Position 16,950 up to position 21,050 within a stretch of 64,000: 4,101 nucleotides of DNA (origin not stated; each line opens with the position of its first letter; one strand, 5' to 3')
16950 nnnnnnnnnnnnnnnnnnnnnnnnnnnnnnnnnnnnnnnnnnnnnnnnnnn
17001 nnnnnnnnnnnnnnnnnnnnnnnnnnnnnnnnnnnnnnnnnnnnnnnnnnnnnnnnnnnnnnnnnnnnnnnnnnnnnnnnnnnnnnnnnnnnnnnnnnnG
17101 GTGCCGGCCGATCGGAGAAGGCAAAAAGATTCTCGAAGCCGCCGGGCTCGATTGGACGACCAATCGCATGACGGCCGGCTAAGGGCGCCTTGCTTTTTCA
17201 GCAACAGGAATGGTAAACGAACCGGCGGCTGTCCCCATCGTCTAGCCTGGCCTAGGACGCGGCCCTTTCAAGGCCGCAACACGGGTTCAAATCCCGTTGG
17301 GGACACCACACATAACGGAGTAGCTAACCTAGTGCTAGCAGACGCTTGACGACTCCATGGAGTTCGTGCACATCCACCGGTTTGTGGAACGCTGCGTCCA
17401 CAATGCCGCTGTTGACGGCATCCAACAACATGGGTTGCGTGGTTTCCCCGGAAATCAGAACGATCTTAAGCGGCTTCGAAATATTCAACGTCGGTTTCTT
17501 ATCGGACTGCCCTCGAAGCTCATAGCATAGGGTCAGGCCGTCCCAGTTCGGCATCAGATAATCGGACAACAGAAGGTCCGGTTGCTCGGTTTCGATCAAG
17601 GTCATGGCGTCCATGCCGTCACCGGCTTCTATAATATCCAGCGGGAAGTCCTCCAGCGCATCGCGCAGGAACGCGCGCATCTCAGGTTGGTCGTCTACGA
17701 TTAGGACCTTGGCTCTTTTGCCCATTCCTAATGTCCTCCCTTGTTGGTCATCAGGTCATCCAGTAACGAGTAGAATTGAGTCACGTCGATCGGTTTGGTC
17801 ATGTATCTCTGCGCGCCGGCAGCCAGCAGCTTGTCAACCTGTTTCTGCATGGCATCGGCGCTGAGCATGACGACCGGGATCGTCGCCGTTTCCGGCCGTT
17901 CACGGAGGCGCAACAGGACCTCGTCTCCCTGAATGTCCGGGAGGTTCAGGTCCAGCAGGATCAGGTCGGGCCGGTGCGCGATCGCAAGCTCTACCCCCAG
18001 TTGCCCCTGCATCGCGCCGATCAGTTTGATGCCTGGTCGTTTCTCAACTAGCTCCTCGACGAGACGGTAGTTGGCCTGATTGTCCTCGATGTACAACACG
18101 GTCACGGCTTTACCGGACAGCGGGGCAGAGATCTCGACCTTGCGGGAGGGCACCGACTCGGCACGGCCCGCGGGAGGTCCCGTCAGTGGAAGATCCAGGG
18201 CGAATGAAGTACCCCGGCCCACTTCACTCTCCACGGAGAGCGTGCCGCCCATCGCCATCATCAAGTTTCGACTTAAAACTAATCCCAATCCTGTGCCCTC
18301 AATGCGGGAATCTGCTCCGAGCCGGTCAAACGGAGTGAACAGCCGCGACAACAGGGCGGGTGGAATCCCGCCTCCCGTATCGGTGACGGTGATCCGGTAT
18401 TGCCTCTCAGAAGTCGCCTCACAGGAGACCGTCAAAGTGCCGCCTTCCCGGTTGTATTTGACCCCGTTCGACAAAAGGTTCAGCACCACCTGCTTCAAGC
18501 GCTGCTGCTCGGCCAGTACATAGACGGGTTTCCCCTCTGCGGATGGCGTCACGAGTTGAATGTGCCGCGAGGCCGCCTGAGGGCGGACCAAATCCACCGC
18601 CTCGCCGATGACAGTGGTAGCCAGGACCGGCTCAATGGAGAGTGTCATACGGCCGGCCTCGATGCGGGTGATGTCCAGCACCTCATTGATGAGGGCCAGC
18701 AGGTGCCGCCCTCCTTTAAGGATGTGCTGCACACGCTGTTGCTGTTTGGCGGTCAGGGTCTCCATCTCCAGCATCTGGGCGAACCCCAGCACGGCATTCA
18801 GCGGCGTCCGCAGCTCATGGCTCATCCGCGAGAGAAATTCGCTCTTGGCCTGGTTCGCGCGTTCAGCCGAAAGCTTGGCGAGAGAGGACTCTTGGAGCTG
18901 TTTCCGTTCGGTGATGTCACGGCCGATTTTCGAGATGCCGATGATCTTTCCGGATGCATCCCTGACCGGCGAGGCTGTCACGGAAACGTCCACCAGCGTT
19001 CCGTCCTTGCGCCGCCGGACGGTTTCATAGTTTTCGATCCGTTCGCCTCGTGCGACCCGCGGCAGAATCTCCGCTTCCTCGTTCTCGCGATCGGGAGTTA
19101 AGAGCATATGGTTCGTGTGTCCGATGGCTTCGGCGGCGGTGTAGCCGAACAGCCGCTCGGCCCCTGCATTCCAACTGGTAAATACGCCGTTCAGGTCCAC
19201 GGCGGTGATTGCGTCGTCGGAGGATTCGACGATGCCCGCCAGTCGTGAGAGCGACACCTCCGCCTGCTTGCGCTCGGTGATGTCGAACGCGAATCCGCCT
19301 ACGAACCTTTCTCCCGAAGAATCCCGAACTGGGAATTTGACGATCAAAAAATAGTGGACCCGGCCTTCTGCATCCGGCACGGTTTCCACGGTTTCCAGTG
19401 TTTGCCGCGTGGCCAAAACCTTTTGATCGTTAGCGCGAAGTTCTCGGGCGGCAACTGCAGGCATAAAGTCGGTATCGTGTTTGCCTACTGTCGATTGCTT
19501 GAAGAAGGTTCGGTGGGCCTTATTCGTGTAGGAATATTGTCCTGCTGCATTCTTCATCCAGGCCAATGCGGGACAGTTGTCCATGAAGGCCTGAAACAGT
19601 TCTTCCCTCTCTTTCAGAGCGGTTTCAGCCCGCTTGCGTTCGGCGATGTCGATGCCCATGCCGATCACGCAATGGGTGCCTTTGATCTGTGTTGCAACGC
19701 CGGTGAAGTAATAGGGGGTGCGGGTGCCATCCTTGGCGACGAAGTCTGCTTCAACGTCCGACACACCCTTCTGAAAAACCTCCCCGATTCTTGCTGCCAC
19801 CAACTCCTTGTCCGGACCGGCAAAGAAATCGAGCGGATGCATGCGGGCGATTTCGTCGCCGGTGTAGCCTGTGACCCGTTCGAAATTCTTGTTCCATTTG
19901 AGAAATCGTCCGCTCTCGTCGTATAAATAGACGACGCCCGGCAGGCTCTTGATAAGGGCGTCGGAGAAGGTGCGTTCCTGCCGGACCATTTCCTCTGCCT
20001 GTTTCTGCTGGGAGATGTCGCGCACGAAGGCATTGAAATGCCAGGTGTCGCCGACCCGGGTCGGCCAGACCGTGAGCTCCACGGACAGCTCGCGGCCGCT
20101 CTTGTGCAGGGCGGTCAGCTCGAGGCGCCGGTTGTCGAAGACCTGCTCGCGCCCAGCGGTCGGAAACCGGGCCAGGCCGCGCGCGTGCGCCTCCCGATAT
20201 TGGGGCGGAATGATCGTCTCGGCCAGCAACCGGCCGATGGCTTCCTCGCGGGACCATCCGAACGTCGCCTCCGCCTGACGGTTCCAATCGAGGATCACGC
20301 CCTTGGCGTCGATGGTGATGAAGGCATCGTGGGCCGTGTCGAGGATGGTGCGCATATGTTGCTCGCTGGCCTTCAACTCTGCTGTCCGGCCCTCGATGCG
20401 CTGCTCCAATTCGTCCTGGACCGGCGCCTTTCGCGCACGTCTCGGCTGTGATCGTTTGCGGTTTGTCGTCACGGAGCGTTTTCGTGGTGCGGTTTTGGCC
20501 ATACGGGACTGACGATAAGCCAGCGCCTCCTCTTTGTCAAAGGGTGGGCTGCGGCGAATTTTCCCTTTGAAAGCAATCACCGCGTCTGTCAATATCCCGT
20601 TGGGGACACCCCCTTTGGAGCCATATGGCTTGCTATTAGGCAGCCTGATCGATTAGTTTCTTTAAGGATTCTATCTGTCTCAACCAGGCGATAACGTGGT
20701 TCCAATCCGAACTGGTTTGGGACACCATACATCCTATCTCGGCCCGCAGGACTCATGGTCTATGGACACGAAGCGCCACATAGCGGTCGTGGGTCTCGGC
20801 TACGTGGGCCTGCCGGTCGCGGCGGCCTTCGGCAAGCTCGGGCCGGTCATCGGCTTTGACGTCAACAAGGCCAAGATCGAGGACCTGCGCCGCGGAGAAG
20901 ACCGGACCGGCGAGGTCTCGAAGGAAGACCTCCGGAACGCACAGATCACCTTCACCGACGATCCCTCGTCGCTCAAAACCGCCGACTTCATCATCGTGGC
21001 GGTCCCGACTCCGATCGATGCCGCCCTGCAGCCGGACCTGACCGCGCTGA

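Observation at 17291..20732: Two-component cassette is bounded by tRNA-Glu at one end and two degenerate copies of its 3' end at the other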

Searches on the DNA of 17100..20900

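Call 69: search_rna_families(source=window, start=17100, end=20900, threshold=evalue, max_evalue=1)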
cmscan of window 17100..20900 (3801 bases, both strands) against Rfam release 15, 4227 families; matches with E-value up to 1: 3.
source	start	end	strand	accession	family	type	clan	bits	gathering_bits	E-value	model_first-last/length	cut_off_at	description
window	17231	17305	+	RF00005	tRNA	Gene; tRNA;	CL00001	59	29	2e-11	1-71/71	no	tRNA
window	17231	17306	-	RF04354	Plastid-ycf2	Cis-reg;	-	26.2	65.7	0.023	1-75/75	no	Plastid-ycf2 5UTR RNA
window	17354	17435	+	RF02246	Six3os1_1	Gene; lncRNA;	-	19.4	50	0.38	1-87/87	no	Six3os1 conserved region 1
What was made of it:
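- No Rfam family matches at A or B (call 69).
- Tried and rejected: Rfam scan (call 69).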
